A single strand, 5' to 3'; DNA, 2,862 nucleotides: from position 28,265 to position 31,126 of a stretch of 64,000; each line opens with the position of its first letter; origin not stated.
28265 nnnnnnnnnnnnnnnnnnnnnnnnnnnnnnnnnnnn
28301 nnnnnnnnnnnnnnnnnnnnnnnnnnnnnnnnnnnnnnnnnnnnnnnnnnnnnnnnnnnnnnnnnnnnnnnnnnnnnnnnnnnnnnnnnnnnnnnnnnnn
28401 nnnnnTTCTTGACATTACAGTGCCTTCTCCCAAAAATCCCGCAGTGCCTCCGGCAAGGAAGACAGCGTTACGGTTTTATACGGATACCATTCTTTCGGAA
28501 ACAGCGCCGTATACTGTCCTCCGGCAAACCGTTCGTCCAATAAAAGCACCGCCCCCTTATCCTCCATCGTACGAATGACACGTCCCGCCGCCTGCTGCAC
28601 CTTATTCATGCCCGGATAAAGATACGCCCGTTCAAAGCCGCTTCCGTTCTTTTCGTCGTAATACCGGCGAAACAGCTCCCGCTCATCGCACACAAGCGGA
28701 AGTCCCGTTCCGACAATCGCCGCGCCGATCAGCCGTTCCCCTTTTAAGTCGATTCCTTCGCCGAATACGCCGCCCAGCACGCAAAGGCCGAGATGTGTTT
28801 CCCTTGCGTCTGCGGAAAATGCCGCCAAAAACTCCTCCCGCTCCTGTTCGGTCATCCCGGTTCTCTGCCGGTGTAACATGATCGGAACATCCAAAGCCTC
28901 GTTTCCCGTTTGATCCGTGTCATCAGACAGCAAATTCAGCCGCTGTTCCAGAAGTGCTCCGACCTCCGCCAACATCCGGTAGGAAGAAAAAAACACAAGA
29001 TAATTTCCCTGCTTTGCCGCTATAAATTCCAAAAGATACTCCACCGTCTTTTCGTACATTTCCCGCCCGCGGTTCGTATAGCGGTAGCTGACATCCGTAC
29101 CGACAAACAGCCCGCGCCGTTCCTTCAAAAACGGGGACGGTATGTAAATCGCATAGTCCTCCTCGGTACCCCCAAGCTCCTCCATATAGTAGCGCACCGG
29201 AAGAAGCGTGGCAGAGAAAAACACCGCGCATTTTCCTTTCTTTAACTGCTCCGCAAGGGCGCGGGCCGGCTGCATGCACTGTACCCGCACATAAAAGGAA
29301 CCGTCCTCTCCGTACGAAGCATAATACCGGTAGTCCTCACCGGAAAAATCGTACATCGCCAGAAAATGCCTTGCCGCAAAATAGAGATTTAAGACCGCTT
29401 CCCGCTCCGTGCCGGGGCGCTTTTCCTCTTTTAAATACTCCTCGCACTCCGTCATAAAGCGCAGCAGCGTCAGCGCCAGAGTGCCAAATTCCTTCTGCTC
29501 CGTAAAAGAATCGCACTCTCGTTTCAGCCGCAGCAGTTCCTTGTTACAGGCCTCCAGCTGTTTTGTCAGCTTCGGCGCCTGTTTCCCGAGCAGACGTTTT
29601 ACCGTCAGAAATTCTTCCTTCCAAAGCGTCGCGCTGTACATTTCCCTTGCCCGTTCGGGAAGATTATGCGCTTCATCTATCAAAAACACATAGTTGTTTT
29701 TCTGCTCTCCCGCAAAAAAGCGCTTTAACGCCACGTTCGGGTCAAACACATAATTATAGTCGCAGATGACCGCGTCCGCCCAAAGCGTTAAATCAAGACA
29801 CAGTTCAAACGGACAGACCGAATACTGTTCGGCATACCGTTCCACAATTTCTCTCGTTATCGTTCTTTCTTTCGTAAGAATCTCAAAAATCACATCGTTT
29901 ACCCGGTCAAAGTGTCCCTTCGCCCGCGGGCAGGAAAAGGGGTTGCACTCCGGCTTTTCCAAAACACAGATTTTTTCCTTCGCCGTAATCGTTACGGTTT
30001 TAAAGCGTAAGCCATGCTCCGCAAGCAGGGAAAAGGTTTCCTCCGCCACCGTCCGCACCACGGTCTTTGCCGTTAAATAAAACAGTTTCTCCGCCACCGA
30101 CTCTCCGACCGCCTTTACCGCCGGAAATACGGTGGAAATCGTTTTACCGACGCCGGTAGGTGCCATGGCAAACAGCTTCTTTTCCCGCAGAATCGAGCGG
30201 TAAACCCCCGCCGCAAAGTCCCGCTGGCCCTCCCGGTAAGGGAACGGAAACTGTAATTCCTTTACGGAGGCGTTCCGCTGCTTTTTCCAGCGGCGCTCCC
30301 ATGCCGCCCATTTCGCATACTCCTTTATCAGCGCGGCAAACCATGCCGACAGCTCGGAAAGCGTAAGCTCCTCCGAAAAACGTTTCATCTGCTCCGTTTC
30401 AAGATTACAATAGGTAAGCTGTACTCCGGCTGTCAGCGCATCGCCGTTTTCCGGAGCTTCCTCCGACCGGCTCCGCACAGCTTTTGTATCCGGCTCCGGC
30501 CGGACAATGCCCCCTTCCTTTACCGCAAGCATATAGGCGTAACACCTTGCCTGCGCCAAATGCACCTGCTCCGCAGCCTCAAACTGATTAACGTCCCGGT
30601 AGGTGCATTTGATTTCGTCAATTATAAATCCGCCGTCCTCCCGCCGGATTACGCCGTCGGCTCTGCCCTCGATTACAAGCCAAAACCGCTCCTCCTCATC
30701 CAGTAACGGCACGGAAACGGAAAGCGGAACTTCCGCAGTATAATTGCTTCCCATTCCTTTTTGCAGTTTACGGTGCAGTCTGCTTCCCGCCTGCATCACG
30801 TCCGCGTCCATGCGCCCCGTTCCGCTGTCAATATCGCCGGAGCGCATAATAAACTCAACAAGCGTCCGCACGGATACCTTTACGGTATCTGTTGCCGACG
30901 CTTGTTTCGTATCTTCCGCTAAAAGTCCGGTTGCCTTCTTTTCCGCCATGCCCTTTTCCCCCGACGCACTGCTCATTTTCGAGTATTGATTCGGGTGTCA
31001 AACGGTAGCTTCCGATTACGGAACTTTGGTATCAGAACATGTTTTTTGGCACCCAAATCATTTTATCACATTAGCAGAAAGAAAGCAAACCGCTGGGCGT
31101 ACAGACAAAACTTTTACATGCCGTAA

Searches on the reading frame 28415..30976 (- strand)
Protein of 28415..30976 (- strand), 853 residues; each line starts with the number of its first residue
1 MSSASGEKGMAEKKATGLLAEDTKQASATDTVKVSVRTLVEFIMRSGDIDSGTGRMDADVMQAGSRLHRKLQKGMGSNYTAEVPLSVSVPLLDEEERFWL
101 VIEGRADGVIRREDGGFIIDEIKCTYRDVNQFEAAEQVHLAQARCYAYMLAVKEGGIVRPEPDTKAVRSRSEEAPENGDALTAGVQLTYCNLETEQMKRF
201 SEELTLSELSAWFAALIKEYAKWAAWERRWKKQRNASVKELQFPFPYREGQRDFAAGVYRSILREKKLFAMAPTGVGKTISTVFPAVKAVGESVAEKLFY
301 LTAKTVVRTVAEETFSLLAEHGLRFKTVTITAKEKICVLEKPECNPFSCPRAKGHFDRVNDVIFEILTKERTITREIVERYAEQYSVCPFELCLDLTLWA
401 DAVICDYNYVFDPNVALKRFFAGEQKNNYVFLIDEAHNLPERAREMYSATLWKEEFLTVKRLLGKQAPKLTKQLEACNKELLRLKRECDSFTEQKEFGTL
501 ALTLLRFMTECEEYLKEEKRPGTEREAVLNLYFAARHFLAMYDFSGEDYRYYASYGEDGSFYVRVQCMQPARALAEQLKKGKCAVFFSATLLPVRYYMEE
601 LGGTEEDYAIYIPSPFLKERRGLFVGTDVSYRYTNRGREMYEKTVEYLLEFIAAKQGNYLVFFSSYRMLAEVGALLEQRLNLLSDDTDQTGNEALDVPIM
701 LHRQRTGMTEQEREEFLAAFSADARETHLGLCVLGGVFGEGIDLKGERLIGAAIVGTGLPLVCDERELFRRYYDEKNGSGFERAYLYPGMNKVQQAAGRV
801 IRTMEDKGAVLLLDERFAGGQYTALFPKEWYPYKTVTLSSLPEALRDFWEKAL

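Call 3: search_protein_families(library=pfam, proteins=[window:28415-30976:-], max_evalue=0.1)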
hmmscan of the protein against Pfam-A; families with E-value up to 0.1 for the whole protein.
window:28415-30976:- (853 aa): 6 families
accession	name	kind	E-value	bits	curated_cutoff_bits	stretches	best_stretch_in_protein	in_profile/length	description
PF13307.12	Helicase_C_2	-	1.1e-39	136.6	25.3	1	649-831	2-168/170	Helicase C-terminal domain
PF06733.21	DEAD_2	-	1.6e-11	44.6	21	1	332-454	53-170/172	DEAD_2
PF00270.35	DEAD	-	2e-05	24.8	26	1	258-328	7-78/167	DEAD/DEAH box helicase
PF04851.21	ResIII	-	0.0049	17.2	22.5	1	251-442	8-140/164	Type III restriction enzyme, res subunit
PF06777.17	HBB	-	0.006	16.7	30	1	504-634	62-189/190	Helical and beta-bridge domain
PF02562.22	PhoH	-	0.074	13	27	0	259-300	13-54/205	PhoH-like protein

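Call 4: search_protein_families(library=ncbifam, proteins=[window:28415-30976:-], max_evalue=0.1)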
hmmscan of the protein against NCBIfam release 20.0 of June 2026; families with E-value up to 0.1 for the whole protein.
window:28415-30976:- (853 aa): 7 families
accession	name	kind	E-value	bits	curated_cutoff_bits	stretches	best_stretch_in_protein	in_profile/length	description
TIGR00604.1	rad3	subfamily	9.9e-37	126.9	246.95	2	562-827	423-686/706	DNA repair helicase (rad3)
NF053712.1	repair_DEAH_YoaA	equivalog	5.4e-32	111.3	680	2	397-829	187-612/630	DNA repair helicase YoaA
NF005981.0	PRK08074.1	equivalog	1.5e-26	92.7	789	3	560-827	651-905/931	ATP-dependent DNA helicase DinG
TIGR01407.1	dinG_rel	hypoth_equivalog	2.2e-26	92.4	547.7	2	572-846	624-883/889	putative DnaQ family exonuclease/DinG family helicase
NF008729.0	PRK11747.1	equivalog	1e-24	87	598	3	559-822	439-686/703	ATP-dependent DNA helicase DinG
NF005569.0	PRK07246.1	equivalog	3.1e-07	29.1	794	1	736-826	702-793/820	bifunctional DnaQ family exonuclease/ATP-dependent helicase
TIGR03117.2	cas_csf4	equivalog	3.6e-05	22.1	400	1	176-293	53-175/800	type IV CRISPR-associated DEAD/DEAH-box helicase Csf4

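Call 5: search_protein_families(library=padloc, proteins=[window:28415-30976:-], max_evalue=0.1)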
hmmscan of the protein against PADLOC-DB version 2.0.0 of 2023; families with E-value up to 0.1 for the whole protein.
window:28415-30976:- (853 aa): 5 families
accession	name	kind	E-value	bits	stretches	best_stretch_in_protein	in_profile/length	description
PDLC01439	typeIV_DinG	-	1.1e-119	398.8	1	241-833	10-558/575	CAS-IV-A; associated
PDLC01729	typeIV_DinG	-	1.4e-09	35.3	2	790-819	590-619/666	Csf4_0_IVA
PDLC01732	typeIV_DinG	-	1.9e-05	21.6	1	775-818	549-592/648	Csf4_3_IVE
PDLC01765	Cas3c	-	0.018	12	0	789-815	452-478/612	-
PDLC01730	typeIV_DinG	-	0.034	10.4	0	184-290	54-164/802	Csf4_1_IVA1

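Call 7: search_solved_structures(query=window:28415-30976:-, max_evalue=0.01)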
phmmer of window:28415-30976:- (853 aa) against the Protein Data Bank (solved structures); distinct sequences matched with E-value up to 0.01: 17.
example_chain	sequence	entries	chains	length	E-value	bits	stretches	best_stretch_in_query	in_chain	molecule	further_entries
9kqh_A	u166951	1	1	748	6.9e-136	457.8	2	183-830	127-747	DNA 5'-3' helicase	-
9p55_A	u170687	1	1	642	6.7e-27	97.3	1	334-827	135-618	ATP-dependent DNA helicase XPD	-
4a15_A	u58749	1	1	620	1.4e-26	96.3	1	335-827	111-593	ATP-DEPENDENT DNA HELICASE TA0057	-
2vsf_A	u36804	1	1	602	2.1e-26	95.7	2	335-672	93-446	DNA REPAIR HELICASE RAD3 RELATED PROTEIN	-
5h8w_A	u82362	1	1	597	7.1e-25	90.6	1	335-827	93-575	ATP-dependent DNA helicase Ta0057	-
3crv_A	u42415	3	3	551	1e-14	57.1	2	268-676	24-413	XPD/Rad3 related DNA helicase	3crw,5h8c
9ej9_A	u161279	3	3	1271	6.3e-11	44.5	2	564-821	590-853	Fanconi anemia group J protein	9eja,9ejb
5fmf_Y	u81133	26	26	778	4.9e-09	38.3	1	338-452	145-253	DNA REPAIR HELICASE RAD3 | General transcription and DNA repair factor IIH helicase subunit XPD | General transcription and DNA repair factor IIH helicase subun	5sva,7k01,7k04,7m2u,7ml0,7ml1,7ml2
5oqj_0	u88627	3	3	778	5.6e-09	38.1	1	338-451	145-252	DNA repair helicase RAD3 | General transcription and DNA repair factor IIH helicase subunit XPD | General transcription and DNA repair factor IIH helicase subun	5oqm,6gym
8rev_A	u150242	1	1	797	1.7e-08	36.4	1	378-461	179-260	ATP-dependent DNA helicase CHL1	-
8ebt_B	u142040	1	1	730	1.6e-06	30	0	724-830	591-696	General transcription and DNA repair factor IIH helicase subunit XPD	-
29vf_1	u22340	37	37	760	1.8e-06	29.8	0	724-830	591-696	TFIIH basal transcription factor complex helicase XPD subunit | General transcription and DNA repair factor IIH helicase subunit XPD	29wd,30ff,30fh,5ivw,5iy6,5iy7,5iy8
8ebs_B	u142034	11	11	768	2.1e-06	29.6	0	724-830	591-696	General transcription and DNA repair factor IIH helicase subunit XPD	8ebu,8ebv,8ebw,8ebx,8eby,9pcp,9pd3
28jm_B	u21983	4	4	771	2.1e-06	29.5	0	724-830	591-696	TFIIH basal transcription factor complex helicase XPD subunit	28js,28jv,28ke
6nmi_B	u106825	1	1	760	3.2e-06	29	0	724-830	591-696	General transcription and DNA repair factor IIH helicase subunit XPD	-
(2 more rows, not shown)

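Call 9: search_solved_structures(query=window:28415-30976:-, max_evalue=1e-50, show_alignments=1)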
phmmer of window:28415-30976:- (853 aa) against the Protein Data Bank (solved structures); distinct sequences matched with E-value up to 1e-50: 1.
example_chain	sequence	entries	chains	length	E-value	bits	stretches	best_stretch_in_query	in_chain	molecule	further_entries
9kqh_A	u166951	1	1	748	6.9e-136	457.8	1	183-830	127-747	DNA 5'-3' helicase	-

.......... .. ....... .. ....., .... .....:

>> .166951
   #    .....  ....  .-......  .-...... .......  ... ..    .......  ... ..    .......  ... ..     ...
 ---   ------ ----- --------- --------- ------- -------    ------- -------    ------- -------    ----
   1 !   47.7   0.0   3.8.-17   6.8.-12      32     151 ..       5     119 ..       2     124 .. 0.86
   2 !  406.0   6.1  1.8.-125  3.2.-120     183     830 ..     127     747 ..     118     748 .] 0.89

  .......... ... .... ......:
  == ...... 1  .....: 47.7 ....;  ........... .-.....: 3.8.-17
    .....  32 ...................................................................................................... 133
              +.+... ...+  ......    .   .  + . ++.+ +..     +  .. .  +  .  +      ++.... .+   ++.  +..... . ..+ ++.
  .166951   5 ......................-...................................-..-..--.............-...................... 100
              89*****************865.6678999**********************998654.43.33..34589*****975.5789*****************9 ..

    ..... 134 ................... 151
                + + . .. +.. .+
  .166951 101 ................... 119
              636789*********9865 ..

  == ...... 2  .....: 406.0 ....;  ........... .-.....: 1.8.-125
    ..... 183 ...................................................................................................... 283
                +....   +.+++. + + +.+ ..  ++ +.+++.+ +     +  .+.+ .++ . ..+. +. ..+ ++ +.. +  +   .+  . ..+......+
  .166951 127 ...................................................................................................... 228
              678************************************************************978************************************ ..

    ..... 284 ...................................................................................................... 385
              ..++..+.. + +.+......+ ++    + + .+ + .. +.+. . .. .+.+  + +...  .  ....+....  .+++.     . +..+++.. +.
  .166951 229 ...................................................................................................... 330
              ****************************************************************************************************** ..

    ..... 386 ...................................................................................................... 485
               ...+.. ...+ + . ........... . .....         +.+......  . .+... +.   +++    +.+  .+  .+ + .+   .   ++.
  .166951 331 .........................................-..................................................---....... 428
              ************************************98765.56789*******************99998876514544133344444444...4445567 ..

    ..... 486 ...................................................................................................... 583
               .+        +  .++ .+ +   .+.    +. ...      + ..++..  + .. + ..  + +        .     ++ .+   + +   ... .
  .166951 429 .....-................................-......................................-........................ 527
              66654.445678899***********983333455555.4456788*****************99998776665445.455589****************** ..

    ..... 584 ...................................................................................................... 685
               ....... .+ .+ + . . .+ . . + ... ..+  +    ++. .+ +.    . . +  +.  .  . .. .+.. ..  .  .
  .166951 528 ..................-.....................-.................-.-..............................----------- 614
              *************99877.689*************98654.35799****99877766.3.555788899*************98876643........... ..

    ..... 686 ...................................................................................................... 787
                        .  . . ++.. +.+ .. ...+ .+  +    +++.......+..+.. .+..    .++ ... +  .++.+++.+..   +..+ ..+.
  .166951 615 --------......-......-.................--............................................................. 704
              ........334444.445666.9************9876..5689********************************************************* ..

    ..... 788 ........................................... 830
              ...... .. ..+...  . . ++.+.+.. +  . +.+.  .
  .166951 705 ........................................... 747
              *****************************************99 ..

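Call 35: find_homologous_proteins(query=window:28415-30976:-, max_evalue=1e-10)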
Query window:28415-30976:- (853 aa): 8000 proteins with E <= 1e-10 among 8000 candidates; the best 120 are listed.
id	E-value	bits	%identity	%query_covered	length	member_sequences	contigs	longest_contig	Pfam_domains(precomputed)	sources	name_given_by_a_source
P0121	0.0e+0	1919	100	99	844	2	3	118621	PF06733.22,PF00270.36,PF13307.13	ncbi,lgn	-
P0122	0.0e+0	1489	78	99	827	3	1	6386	PF06733.22,PF13307.13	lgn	-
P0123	0.0e+0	1486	79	97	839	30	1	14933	PF06733.22,PF00270.36,PF13307.13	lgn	-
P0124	0.0e+0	1485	78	99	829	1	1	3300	PF06733.22,PF13307.13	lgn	-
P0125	0.0e+0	1480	78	99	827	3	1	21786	PF06733.22,PF13307.13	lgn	-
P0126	0.0e+0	1479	80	97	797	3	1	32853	PF06733.22,PF00270.36,PF13307.13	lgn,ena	-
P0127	0.0e+0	1472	77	99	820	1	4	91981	PF06733.22,PF13307.13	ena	-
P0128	0.0e+0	1464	76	100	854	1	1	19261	PF06733.22,PF13307.13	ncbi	-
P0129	0.0e+0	1446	75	97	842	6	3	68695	PF06733.22,PF13307.13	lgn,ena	-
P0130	0.0e+0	1445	75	97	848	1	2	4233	PF06733.22,PF13307.13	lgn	-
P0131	0.0e+0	1444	75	99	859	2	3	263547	PF06733.22,PF13307.13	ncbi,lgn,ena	-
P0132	0.0e+0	1439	75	98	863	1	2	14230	PF06733.22,PF13307.13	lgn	-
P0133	0.0e+0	1438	75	96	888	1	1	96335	PF06733.22,PF13307.13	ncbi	-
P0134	0.0e+0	1436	75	97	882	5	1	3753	PF06733.22,PF13307.13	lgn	-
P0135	0.0e+0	1436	75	97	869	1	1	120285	PF06733.22,PF13307.13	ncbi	-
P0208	0.0e+0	1063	58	96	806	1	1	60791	PF06733.22,PF00270.36,PF13307.13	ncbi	-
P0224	0.0e+0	1046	56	96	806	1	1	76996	PF06733.22,PF00270.36,PF13307.13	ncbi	-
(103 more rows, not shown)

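Call 36: find_encoding_contigs(protein=P0121, flank=6000, max_places=2)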
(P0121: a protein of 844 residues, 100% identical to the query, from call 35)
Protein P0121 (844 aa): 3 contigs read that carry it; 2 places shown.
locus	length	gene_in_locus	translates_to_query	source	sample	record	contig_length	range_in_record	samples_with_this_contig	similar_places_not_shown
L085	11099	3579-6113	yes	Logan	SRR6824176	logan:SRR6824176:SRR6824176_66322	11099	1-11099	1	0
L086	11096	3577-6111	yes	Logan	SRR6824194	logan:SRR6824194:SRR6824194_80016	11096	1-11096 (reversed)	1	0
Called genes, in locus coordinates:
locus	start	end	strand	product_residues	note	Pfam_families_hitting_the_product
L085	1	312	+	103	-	?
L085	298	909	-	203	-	PF12844:HTH_19, PF13560:HTH_31 (weak), PF01381:HTH_3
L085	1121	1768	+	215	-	-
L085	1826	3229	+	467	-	PF01145:Band_7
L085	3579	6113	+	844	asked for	PF00270:DEAD (faint), PF06733:DEAD_2, PF13307:Helicase_C_2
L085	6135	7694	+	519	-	PF00488:MutS_V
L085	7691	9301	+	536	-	PF00488:MutS_V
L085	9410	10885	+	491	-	PF00370:FGGY_N, PF02782:FGGY_C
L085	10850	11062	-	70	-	-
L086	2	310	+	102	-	?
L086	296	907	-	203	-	PF12844:HTH_19, PF13560:HTH_31 (weak), PF01381:HTH_3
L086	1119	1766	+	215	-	-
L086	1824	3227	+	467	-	PF01145:Band_7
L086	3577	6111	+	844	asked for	PF00270:DEAD (faint), PF06733:DEAD_2, PF13307:Helicase_C_2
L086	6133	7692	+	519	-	PF00488:MutS_V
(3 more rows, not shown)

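Call 37: find_encoding_contigs(protein=P0208, flank=8000, max_places=1)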
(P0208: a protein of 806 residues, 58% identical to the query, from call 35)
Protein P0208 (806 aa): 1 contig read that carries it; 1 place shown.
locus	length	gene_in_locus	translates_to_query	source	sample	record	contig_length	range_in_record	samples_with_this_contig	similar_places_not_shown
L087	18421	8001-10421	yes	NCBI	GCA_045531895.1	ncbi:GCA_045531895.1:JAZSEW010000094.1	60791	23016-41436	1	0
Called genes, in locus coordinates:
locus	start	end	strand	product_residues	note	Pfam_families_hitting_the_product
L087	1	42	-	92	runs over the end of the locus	-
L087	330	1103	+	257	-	PF08220:HTH_DeoR, PF08679:DsrD (faint), PF09012:FeoC (weak), PF00455:DeoRC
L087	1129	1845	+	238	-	PF02308:MgtC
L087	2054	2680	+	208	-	PF00440:TetR_N (weak), PF14278:TetR_C_8 (weak)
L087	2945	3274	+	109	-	-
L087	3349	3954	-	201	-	PF07470:Glyco_hydro_88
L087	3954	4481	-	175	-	PF07470:Glyco_hydro_88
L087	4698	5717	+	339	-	PF00254:FKBP_C, PF05698:Trigger_C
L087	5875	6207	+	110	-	PF06153:CdAMP_rec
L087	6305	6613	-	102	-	PF06949:DUF1292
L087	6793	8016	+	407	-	PF00817:IMS, PF11798:IMS_HHH, PF11799:IMS_C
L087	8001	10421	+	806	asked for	PF00270:DEAD (faint), PF06733:DEAD_2, PF13307:Helicase_C_2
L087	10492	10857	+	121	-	PF11007:CotJA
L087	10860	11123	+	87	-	PF12652:CotJB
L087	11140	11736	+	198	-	PF05067:Mn_catalase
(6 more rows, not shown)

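Call 38: find_encoding_contigs(protein=P0224, flank=8000, max_places=1)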
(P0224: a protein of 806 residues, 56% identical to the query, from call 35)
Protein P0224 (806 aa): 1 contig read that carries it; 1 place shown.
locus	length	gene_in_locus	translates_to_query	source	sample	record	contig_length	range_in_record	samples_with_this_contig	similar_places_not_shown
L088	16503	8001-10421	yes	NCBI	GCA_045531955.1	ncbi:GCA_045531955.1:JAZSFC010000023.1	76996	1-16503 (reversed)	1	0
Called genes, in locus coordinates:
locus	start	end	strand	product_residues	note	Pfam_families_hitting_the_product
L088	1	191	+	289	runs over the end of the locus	PF03313:SDH_alpha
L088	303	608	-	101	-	-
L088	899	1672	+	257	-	PF08220:HTH_DeoR, PF09012:FeoC (weak), PF00455:DeoRC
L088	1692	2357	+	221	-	PF02308:MgtC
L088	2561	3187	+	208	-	PF00440:TetR_N, PF14278:TetR_C_8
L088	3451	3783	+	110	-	-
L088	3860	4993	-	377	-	PF07470:Glyco_hydro_88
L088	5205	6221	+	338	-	PF00254:FKBP_C, PF05698:Trigger_C (weak)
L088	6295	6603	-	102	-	PF06949:DUF1292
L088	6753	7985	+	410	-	PF00817:IMS, PF21999:IMS_HHH_1 (faint), PF11798:IMS_HHH, PF11799:IMS_C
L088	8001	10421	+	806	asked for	PF00270:DEAD (faint), PF06733:DEAD_2, PF13307:Helicase_C_2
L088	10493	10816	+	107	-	PF11007:CotJA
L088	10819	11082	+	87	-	PF12652:CotJB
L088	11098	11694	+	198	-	PF05067:Mn_catalase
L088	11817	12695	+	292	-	PF04892:VanZ-LLP1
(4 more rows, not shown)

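Call 88: find_related_loci(query=A6, collection=metagenome_contigs, flank=7000)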
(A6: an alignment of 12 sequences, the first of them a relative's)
Query A6 (806 aa) in metagenome_contigs; peptide patterns used: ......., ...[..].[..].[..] (x = any residue, [..] = any of these).
600 stretches matched a pattern (row limit reached: there are more); 551 encode a relative of the query (tblastn E <= 1e-3); the best 80 are kept; 80 distinct loci.
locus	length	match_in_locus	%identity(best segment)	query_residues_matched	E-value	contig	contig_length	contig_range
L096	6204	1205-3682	62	5-802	0e+0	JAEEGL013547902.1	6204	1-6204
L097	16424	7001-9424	57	5-804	0e+0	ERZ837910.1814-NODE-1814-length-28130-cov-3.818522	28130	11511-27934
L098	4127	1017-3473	56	5-803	0e+0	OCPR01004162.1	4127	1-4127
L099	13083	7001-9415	56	5-802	0e+0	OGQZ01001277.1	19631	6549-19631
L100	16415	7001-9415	56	5-802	0e+0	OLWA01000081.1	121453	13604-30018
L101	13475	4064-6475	54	5-804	0e+0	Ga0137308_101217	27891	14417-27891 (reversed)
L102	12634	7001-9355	57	4-805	0e+0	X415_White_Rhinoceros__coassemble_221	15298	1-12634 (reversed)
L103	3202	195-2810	53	1-802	0e+0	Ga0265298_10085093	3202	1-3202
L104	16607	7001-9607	53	5-803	0e+0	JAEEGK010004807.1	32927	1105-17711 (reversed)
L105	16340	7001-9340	54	5-805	0e+0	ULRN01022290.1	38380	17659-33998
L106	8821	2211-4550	54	5-805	0e+0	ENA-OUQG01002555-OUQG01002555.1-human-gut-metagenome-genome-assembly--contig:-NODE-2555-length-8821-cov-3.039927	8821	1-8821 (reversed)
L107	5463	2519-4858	54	5-805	0e+0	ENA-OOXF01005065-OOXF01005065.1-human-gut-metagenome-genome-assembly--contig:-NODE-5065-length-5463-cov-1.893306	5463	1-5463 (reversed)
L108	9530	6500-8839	54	5-805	0e+0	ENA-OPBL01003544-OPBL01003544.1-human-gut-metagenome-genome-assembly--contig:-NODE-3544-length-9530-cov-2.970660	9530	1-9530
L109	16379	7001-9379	55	3-803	0e+0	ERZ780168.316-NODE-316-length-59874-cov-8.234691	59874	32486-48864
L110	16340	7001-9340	54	5-805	0e+0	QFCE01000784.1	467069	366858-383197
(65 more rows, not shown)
